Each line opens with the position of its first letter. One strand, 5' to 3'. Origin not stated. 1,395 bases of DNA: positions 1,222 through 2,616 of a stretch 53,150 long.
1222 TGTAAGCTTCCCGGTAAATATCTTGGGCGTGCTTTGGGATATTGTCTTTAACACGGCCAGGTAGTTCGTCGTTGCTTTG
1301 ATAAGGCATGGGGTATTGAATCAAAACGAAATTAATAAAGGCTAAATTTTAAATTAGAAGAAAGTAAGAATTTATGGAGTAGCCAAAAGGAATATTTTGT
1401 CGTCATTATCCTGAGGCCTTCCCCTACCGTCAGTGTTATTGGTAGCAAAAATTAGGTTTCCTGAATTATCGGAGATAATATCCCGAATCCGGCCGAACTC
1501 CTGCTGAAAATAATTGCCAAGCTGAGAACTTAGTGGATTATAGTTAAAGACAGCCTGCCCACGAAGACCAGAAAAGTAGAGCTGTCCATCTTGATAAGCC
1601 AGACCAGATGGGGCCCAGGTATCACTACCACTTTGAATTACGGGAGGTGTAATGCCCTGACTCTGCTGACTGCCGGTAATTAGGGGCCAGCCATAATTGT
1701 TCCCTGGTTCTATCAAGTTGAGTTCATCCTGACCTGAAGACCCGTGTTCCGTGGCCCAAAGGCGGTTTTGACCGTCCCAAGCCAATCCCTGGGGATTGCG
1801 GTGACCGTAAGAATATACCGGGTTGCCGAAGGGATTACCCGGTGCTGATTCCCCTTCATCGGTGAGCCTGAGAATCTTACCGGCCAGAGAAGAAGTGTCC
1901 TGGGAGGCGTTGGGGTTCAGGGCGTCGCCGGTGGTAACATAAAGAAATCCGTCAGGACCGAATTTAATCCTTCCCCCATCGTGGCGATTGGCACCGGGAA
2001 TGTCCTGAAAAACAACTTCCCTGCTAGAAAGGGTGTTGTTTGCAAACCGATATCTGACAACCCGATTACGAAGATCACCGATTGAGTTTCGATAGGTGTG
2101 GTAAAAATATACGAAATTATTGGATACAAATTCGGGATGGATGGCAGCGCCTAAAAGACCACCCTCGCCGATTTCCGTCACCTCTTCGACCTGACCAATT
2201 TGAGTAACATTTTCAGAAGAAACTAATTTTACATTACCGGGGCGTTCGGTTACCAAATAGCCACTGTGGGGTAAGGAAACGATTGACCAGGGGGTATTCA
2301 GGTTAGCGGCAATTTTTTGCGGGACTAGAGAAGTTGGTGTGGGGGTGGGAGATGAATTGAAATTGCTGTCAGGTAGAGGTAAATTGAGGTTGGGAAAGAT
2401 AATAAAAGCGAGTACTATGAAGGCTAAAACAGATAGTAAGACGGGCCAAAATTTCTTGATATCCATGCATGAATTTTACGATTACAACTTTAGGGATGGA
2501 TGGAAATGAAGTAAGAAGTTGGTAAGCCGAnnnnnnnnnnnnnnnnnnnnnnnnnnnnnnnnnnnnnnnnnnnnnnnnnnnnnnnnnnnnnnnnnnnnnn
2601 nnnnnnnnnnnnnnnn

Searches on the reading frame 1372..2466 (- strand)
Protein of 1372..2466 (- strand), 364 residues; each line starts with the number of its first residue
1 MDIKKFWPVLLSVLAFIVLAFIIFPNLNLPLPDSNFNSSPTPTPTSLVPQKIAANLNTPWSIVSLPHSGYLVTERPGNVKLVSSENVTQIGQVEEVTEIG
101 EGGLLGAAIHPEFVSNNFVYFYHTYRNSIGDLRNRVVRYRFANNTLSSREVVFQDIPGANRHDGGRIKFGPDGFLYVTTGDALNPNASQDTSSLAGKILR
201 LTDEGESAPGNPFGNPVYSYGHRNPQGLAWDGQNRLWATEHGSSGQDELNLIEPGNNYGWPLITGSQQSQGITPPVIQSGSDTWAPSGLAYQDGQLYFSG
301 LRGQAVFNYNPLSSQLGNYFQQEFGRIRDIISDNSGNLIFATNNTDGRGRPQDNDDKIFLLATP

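Call 57: search_protein_families(library=pfam, proteins=[window:1372-2466:-], max_evalue=0.0001)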
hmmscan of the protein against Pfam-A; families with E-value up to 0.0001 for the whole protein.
window:1372-2466:- (364 aa): 1 family
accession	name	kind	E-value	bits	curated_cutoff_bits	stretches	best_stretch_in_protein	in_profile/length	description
PF07995.17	GSDH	-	1.1e-76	258.7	25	1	56-348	1-329/332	Glucose / Sorbosone dehydrogenase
